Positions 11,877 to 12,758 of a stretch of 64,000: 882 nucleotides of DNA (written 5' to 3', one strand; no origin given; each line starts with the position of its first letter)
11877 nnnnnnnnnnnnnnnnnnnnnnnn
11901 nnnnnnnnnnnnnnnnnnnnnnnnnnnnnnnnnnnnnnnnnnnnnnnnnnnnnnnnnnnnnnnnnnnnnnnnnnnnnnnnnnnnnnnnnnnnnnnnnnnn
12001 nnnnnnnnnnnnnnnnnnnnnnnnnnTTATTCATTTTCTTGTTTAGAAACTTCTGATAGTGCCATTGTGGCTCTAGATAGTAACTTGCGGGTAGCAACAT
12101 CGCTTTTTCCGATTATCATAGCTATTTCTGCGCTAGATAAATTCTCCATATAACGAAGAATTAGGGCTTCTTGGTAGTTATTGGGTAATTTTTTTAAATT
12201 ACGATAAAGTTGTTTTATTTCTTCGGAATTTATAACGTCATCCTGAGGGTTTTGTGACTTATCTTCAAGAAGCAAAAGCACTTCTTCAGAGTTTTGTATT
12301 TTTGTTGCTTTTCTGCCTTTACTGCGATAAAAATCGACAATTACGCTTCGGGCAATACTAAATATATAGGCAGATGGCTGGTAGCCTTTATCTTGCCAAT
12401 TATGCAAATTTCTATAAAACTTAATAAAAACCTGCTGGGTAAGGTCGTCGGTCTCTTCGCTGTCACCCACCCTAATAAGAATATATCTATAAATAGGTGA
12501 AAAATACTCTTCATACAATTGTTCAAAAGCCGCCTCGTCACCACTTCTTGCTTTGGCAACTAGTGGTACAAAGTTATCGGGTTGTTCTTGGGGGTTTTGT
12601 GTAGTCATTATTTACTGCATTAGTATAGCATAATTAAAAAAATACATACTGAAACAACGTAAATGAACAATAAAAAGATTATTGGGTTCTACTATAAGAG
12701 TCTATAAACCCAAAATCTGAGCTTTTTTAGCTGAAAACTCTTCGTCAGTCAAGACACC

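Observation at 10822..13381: ECF sigma / anti-sigma / secreted coiled-coil module preceded by SHOCT-domain pair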

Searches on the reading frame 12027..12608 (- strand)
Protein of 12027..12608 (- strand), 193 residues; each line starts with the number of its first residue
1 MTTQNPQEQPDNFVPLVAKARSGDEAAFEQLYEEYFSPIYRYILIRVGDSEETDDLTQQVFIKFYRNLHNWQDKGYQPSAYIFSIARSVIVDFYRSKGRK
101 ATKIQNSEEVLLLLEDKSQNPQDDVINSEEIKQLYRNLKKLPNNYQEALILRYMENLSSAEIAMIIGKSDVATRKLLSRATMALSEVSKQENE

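Call 3: search_protein_families(library=pfam, proteins=[window:12027-12608:-], max_evalue=0.1)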
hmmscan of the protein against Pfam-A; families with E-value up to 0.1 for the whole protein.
window:12027-12608:- (193 aa): 5 families
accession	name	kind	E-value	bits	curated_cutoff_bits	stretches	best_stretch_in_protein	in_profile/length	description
PF04542.20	Sigma70_r2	-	2e-15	56.8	24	1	31-99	1-70/71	Sigma-70 region 2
PF08281.18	Sigma70_r4_2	-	6e-10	39.1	25.7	1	133-180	3-50/54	Sigma-70, region 4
PF07638.17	Sigma70_ECF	-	6.8e-08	33.1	21.1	1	13-177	4-172/185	ECF sigma factor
PF04545.22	Sigma70_r4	-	2.7e-05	24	24.1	1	138-184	2-48/50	Sigma-70, region 4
PF22233.2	PhyR_sigma-like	-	0.0018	18.5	27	1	147-182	10-45/50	Response regulator PhyR, sigma-like domain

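Call 4: search_protein_families(library=ncbifam, proteins=[window:12027-12608:-], max_evalue=0.1)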
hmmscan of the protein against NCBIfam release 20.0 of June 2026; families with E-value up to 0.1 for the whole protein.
window:12027-12608:- (193 aa): 107 families (the best 25 are shown)
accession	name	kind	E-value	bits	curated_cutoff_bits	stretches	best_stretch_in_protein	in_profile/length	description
TIGR02952.1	Sig70_famx2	equivalog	1.5e-36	125.9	206.45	1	16-185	1-167/170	ECF subfamily RNA polymerase sigma factor, BldN family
TIGR02937.1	sigma70-ECF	superfamily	3.9e-26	91.6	42.9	1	27-184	2-161/165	sigma-70 family RNA polymerase sigma factor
NF009166.1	PRK12513.1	equivalog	1.1e-25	90.5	206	1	16-174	12-172/193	RNA polymerase sigma factor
NF007220.0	PRK09639.1-5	equivalog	9.4e-25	87.4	260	1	26-191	3-167/181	RNA polymerase sigma factor SigX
NF007230.0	PRK09648.1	subfamily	3.1e-24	85.8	209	1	7-191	7-192/195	RNA polymerase sigma factor ShbA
TIGR02985.1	Sig70_bacteroi1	subfamily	1.7e-23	83.6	126.4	1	27-184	2-158/162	RNA polymerase sigma-70 factor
TIGR02950.1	SigM_subfam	subfamily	2e-23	83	147.95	1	28-185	2-155/159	RNA polymerase sigma factor, SigM family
NF007215.0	PRK09637.1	equivalog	1.3e-22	80.6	212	1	28-173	3-139/181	RNA polymerase sigma factor SigZ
NF009172.0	PRK12519.1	subfamily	2e-22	79.7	222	1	15-182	18-182/194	RNA polymerase sigma factor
NF007223.0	PRK09641.1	equivalog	2.6e-22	79.6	209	1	16-168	8-164/187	RNA polymerase sigma factor SigW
NF058625.1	sigma_PG0214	equivalog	4.3e-22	78.6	130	1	26-191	4-164/170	GFO_1088 family ECF-type sigma factor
NF004113.0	PRK05602.1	equivalog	5.4e-21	75.2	208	1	6-187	25-200/211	RNA polymerase sigma factor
TIGR02959.1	SigZ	equivalog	1.1e-20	74.2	168.65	1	33-185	2-145/170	RNA polymerase sigma factor SigZ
NF006930.0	PRK09415.1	subfamily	1.3e-20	74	198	1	24-187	14-174/179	RNA polymerase factor sigma C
NF007216.0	PRK09638.1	equivalog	7e-20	71.5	194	1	16-190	8-173/180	RNA polymerase sigma factor SigY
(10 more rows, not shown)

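Call 8: find_related_loci(query=window:12027-12608:-, collection=genome_contigs, flank=6000)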
Query window:12027-12608:- (193 aa) in genome_contigs; peptide patterns used: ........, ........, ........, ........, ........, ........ (x = any residue, [..] = any of these).
93 stretches matched a pattern; 6 encode a relative of the query (tblastn E <= 1e-3); 6 distinct loci.
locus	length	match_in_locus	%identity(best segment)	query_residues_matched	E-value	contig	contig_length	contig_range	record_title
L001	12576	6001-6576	96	1-192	2e-124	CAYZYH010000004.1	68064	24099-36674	MAG TPA_asm: uncultured Candidatus Saccharibacteria bacterium isolate SRP342105_co1_503 genome assembly, contig: NODE_49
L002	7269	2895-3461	67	5-189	2e-82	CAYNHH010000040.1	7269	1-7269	MAG TPA_asm: uncultured Candidatus Saccharibacteria bacterium isolate SRP170004_co1_35 genome assembly, contig: NODE_166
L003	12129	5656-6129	31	25-186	1e-9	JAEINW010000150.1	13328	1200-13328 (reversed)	MAG: Salinivirgaceae bacterium isolate MAG14 NODE_2472_length_13328_cov_4.860841, whole genome shotgun sequence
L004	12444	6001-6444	27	25-180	1e-7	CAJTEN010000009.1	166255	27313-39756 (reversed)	Clostridia bacterium isolate B91_16_CH_BP genome assembly, contig: MGBC000143.9, whole genome shotgun sequence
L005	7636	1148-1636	25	12-180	4e-7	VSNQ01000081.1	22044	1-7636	MAG: Lachnospiraceae bacterium isolate SC1197_S50_bin.2 SC1197_S50_SC1197_S50_bin.2_contig_81, whole genome shotgun sequ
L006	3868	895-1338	26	25-180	2e-6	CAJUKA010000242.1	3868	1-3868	MAG TPA_asm: uncultured Lachnospiraceae bacterium isolate MGBC143556 genome assembly, contig: MGBC143556.242, whole geno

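Call 16: find_related_loci(query=A1, collection=metagenome_contigs, flank=5000)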
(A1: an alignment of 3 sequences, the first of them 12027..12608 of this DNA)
Query A1 (193 aa) in metagenome_contigs; peptide patterns used: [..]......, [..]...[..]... (x = any residue, [..] = any of these).
600 stretches matched a pattern (row limit reached: there are more); 368 encode a relative of the query (tblastn E <= 1e-3); the best 80 are kept; 80 distinct loci.
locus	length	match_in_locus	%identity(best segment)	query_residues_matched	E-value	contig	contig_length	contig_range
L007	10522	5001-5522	31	16-183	1e-20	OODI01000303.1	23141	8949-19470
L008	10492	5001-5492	29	16-187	4e-19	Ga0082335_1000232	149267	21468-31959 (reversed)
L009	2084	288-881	29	16-187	3e-19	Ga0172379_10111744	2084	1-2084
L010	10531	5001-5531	28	16-190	3e-18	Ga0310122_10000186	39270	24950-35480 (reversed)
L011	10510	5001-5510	32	16-184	1e-17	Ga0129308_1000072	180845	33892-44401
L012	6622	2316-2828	27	16-184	1e-17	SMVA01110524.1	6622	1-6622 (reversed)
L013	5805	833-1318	29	16-187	2e-17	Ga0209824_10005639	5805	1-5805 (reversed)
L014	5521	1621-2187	26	16-184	8e-17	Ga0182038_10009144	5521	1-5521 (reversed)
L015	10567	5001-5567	26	16-184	8e-17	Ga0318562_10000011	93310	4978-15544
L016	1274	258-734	29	17-184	9e-17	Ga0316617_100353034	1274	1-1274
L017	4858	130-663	30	16-190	2e-16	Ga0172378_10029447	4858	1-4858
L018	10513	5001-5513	28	14-186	2e-16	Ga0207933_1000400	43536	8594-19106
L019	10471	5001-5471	27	7-166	3e-16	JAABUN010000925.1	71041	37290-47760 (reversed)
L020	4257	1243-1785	29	11-184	4e-16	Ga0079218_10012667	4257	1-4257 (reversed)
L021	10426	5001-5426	30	16-166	3e-16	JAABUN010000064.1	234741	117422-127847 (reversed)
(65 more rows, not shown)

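Call 17: find_homologous_proteins(query=window:12027-12608:-, max_evalue=1e-10)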
Query window:12027-12608:- (193 aa): 66 proteins with E <= 1e-10 among 195 candidates.
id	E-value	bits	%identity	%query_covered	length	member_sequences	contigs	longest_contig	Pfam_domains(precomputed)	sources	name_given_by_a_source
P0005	4.6e-119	413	100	100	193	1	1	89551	PF07638.18,PF04542.21,PF08281.19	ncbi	-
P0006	1.2e-113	395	96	99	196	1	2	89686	PF07638.18,PF04545.23,PF04542.21,PF08281.19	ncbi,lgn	-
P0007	4.5e-86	305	72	100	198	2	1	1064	PF07638.18,PF04545.23,PF04542.21,PF08281.19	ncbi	-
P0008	7.6e-80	285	67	99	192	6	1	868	PF07638.18,PF04545.23,PF04542.21,PF08281.19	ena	-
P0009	4.4e-77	276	69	95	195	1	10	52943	PF07638.18,PF04545.23,PF04542.21,PF08281.19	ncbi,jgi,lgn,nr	ncbi:MAG: hypothetical protein QG675_518 [Patescibacteria group bacterium]|jgi:RNA polymerase sigma-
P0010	4.6e-77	276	69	95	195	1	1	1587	PF07638.18,PF04545.23,PF04542.21,PF08281.19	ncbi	-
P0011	4.8e-77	276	66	98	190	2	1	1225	PF07638.18,PF04545.23,PF04542.21,PF08281.19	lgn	-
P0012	5.8e-77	276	70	99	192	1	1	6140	PF07638.18,PF04545.23,PF04542.21,PF08281.19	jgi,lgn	-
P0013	2.7e-76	273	65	97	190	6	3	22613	PF07638.18,PF04545.23,PF04542.21,PF08281.19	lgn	-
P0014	3.0e-76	273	66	98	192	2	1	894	PF07638.18,PF04545.23,PF04542.21,PF08281.19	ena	-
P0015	3.2e-76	273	69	94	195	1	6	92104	PF07638.18,PF04545.23,PF04542.21,PF08281.19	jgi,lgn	-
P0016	1.3e-75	271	66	98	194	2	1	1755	PF07638.18,PF04545.23,PF04542.21,PF08281.19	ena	-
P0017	1.5e-75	271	67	93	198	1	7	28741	PF07638.18,PF04545.23,PF04542.21,PF08281.19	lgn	-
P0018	2.1e-75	270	70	92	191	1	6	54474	PF07638.18,PF04545.23,PF04542.21,PF08281.19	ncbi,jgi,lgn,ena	-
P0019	2.5e-75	270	68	94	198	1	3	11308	PF07638.18,PF04545.23,PF04542.21,PF08281.19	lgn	-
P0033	3.0e-70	254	64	91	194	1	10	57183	PF07638.18,PF04545.23,PF04542.21,PF08281.19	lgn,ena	-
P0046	7.1e-68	246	65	90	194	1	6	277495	PF07638.18,PF04545.23,PF04542.21,PF08281.19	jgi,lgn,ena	-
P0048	1.4e-67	245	61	98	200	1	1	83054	PF07638.18,PF04545.23,PF04542.21,PF08281.19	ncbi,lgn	-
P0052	4.7e-67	243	61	99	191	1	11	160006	PF07638.18,PF04545.23,PF04542.21,PF08281.19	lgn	-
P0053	5.4e-67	243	61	94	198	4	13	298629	PF07638.18,PF04545.23,PF04542.21,PF08281.19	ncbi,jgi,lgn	-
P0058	2.4e-64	234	59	94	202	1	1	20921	PF07638.18,PF04542.21,PF08281.19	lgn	-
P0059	1.0e-57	213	55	94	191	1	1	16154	PF07638.18,PF04545.23,PF04542.21,PF08281.19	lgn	-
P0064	8.0e-49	184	50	98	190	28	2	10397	PF07638.18,PF04545.23,PF04542.21,PF08281.19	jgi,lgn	-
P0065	5.1e-47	178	47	93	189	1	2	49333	PF07638.18,PF04545.23,PF04542.21,PF08281.19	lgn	-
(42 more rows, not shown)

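Call 18: find_encoding_contigs(protein=P0053, flank=5000, max_places=2)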
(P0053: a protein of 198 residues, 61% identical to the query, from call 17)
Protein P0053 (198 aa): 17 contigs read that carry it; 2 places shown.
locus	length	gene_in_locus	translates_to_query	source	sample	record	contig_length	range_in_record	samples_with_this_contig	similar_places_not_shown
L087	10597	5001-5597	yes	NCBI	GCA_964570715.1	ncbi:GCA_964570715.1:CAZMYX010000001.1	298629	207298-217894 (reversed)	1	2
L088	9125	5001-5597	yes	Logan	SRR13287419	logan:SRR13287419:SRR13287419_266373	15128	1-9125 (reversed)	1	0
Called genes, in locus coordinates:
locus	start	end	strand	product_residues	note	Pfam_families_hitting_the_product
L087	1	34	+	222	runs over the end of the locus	PF13462:Thioredoxin_4, PF01323:DSBA, PF13743:Thioredoxin_5 (weak)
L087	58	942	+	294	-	PF01545:Cation_efflux, PF16916:ZT_dimer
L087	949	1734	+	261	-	PF02673:BacA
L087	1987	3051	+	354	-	PF01522:Polysacc_deac_1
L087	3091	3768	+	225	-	PF00005:ABC_tran, PF02463:SMC_N (faint)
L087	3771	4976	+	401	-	PF12704:MacB_PCD, PF02687:FtsX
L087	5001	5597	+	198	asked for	PF07638:Sigma70_ECF, PF04542:Sigma70_r2, PF08281:Sigma70_r4_2, PF04545:Sigma70_r4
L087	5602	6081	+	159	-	-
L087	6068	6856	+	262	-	-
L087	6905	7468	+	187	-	PF00406:ADK, PF13207:AAA_17, PF13238:AAA_18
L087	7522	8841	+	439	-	PF00989:PAS (faint), PF13426:PAS_9 (weak), PF00512:HisKA, PF02518:HATPase_c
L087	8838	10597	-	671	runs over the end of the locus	PF01040:UbiA, PF13506:Glyco_transf_21, PF00535:Glycos_transf_2, PF13641:Glyco_tranf_2_3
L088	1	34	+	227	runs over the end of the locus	PF13462:Thioredoxin_4, PF01323:DSBA, PF13743:Thioredoxin_5 (weak)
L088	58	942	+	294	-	PF01545:Cation_efflux, PF16916:ZT_dimer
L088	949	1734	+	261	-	PF02673:BacA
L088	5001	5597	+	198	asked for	PF07638:Sigma70_ECF, PF04542:Sigma70_r2, PF08281:Sigma70_r4_2, PF04545:Sigma70_r4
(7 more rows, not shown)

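Call 19: find_encoding_contigs(protein=P0065, flank=5000, max_places=2)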
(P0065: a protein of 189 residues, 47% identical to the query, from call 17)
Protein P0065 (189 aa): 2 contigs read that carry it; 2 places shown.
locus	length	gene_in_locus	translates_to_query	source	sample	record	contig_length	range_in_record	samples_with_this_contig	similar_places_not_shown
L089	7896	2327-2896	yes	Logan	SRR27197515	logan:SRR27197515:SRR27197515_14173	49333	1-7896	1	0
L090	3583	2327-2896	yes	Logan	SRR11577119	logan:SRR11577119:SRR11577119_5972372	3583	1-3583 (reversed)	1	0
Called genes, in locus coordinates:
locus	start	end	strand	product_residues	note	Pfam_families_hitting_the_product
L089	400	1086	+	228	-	PF00005:ABC_tran, PF02463:SMC_N (weak), PF13304:AAA_21 (faint)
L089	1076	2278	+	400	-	PF02687:FtsX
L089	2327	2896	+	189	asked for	PF07638:Sigma70_ECF, PF04542:Sigma70_r2, PF08281:Sigma70_r4_2, PF04545:Sigma70_r4 (weak)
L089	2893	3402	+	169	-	-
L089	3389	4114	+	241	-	-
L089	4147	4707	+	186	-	PF00406:ADK, PF13238:AAA_18, PF13671:AAA_33 (weak), PF13207:AAA_17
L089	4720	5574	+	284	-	-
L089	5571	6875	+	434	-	PF08448:PAS_4, PF13426:PAS_9 (weak), PF00512:HisKA, PF02518:HATPase_c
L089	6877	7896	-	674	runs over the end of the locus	PF01040:UbiA, PF00535:Glycos_transf_2 (weak)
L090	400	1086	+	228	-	PF00005:ABC_tran, PF02463:SMC_N (weak), PF13304:AAA_21 (faint)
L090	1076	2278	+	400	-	PF02687:FtsX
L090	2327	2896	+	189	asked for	PF07638:Sigma70_ECF, PF04542:Sigma70_r2, PF08281:Sigma70_r4_2, PF04545:Sigma70_r4 (weak)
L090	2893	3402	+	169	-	-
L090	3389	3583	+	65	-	?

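Call 20: find_encoding_contigs(protein=P0046, flank=5000, max_places=2)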
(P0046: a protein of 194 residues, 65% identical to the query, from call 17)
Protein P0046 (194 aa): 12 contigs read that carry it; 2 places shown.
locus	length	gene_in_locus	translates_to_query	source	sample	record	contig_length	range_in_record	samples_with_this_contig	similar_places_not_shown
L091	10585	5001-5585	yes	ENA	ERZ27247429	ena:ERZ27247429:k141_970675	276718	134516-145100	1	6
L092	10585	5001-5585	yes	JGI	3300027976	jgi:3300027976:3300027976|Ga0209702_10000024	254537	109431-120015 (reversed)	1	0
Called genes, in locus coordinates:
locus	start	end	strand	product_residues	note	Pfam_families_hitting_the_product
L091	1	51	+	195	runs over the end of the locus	PF00565:SNase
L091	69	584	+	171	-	-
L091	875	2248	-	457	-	PF12704:MacB_PCD, PF02687:FtsX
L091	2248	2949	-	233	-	PF00005:ABC_tran, PF02463:SMC_N (faint), PF13304:AAA_21 (faint)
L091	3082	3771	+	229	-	PF00005:ABC_tran, PF02463:SMC_N (faint)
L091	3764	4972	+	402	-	PF12704:MacB_PCD, PF02687:FtsX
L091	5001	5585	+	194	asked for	PF07638:Sigma70_ECF (weak), PF04542:Sigma70_r2, PF04545:Sigma70_r4 (faint), PF08281:Sigma70_r4_2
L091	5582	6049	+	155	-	-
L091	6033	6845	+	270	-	-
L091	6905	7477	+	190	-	PF00406:ADK (weak), PF13207:AAA_17 (weak), PF13238:AAA_18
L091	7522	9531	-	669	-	PF01040:UbiA, PF13506:Glyco_transf_21, PF00535:Glycos_transf_2, PF13641:Glyco_tranf_2_3, PF13632:Glyco_trans_2_3 (weak)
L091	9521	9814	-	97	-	PF18916:Lycopene_cyc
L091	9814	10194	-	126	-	-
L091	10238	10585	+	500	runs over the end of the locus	PF00890:FAD_binding_2 (faint), PF01266:DAO (weak), PF03486:HI0933_like (faint), PF13450:NAD_binding_8, PF01593:Amino_oxidase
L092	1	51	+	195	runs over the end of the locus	PF00565:SNase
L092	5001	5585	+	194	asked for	PF07638:Sigma70_ECF (weak), PF04542:Sigma70_r2, PF04545:Sigma70_r4 (faint), PF08281:Sigma70_r4_2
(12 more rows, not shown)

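Call 22: find_encoding_contigs(protein=P0064, flank=5000, max_places=1)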
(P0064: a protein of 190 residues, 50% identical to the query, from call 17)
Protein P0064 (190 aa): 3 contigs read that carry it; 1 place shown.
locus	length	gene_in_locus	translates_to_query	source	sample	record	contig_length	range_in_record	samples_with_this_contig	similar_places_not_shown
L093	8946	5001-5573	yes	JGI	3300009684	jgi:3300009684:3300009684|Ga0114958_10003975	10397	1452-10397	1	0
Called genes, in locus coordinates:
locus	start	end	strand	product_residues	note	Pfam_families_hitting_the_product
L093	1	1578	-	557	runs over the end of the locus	PF00512:HisKA, PF02518:HATPase_c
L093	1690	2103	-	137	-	PF08332:CaMKII_AD, PF13474:SnoaL_3, PF27546:MICAH (weak)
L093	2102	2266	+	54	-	-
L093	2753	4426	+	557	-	PF01569:PAP2, PF14067:LssY_C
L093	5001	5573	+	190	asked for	PF07638:Sigma70_ECF, PF04542:Sigma70_r2, PF08281:Sigma70_r4_2, PF04545:Sigma70_r4 (weak)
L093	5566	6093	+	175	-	-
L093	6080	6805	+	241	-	-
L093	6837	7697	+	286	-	-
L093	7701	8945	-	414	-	?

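Call 23: find_encoding_contigs(protein=P0059, flank=5000, max_places=1)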
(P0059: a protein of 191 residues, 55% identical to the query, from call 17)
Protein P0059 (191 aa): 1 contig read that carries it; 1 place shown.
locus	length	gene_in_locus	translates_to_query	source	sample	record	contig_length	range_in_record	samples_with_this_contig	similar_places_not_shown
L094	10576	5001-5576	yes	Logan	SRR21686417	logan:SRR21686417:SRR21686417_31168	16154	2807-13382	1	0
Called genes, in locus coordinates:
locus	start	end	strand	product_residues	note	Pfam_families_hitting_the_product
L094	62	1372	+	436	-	PF03583:LIP, PF12146:Hydrolase_4 (faint), PF00326:Peptidase_S9 (faint), PF00561:Abhydrolase_1 (weak)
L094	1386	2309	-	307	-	PF02729:OTCace_N, PF00185:OTCace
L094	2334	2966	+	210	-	-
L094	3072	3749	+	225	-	PF00005:ABC_tran, PF02463:SMC_N (faint)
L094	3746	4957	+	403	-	PF12704:MacB_PCD, PF02687:FtsX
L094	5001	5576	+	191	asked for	PF07638:Sigma70_ECF, PF04542:Sigma70_r2, PF08281:Sigma70_r4_2, PF04545:Sigma70_r4 (weak)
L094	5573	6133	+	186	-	-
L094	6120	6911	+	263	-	-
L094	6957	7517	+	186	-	PF00406:ADK (weak), PF13207:AAA_17 (weak), PF13238:AAA_18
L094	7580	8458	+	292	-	-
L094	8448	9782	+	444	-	PF00989:PAS (faint), PF13188:PAS_8 (faint), PF13426:PAS_9 (weak), PF00512:HisKA, PF02518:HATPase_c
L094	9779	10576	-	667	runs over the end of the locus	PF01040:UbiA, PF13506:Glyco_transf_21, PF00535:Glycos_transf_2, PF13641:Glyco_tranf_2_3, PF13632:Glyco_trans_2_3 (weak)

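Call 24: find_encoding_contigs(protein=P0052, flank=5000, max_places=1)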
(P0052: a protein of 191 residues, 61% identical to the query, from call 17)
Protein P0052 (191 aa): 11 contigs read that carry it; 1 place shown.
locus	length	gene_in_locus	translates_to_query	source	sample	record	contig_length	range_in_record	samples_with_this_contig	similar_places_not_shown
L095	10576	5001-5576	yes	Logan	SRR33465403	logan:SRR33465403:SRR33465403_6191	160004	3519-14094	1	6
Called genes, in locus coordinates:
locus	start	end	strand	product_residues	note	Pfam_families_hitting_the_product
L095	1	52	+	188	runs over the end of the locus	PF00583:Acetyltransf_1, PF13508:Acetyltransf_7 (weak)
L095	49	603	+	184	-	-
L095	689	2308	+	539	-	PF07690:MFS_1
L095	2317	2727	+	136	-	PF19850:DUF6325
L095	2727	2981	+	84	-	PF09851:SHOCT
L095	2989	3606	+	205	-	-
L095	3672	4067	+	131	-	PF23636:DUF7144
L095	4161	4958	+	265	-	PF04240:Caroten_synth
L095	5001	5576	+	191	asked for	PF07638:Sigma70_ECF, PF04542:Sigma70_r2, PF08281:Sigma70_r4_2, PF04545:Sigma70_r4 (weak)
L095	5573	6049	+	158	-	-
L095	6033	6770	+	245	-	-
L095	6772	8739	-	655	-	PF01040:UbiA, PF13506:Glyco_transf_21, PF00535:Glycos_transf_2, PF10111:Glyco_tranf_2_2 (weak), PF13641:Glyco_tranf_2_3, PF13632:Glyco_trans_2_3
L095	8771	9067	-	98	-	PF18916:Lycopene_cyc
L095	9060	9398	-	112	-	-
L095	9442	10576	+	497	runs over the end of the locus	PF00890:FAD_binding_2 (faint), PF01266:DAO (weak), PF01593:Amino_oxidase, PF07992:Pyr_redox_2 (faint), PF13450:NAD_binding_8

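Call 25: find_encoding_contigs(protein=P0009, flank=5000, max_places=1)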
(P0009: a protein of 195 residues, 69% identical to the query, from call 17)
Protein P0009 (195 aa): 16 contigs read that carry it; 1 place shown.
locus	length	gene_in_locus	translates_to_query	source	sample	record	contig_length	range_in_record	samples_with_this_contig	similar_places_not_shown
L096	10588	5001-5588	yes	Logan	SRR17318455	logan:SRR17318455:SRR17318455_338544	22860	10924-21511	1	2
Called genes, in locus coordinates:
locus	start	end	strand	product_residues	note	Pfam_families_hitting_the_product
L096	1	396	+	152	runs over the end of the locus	PF07963:N_methyl (weak)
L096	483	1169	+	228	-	-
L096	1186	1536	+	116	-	PF00520:Ion_trans (weak), PF07885:Ion_trans_2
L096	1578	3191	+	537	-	PF07690:MFS_1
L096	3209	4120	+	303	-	-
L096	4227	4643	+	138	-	PF19850:DUF6325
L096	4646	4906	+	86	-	PF09851:SHOCT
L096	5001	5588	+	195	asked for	PF07638:Sigma70_ECF, PF04542:Sigma70_r2, PF08281:Sigma70_r4_2, PF04545:Sigma70_r4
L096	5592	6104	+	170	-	-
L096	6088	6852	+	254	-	-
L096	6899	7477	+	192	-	PF00406:ADK, PF13207:AAA_17, PF13238:AAA_18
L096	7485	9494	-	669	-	PF01040:UbiA, PF13506:Glyco_transf_21, PF00535:Glycos_transf_2, PF13641:Glyco_tranf_2_3, PF13632:Glyco_trans_2_3 (weak)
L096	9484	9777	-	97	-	PF18916:Lycopene_cyc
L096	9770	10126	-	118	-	-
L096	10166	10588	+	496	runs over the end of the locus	PF00890:FAD_binding_2 (faint), PF01266:DAO, PF01593:Amino_oxidase, PF13450:NAD_binding_8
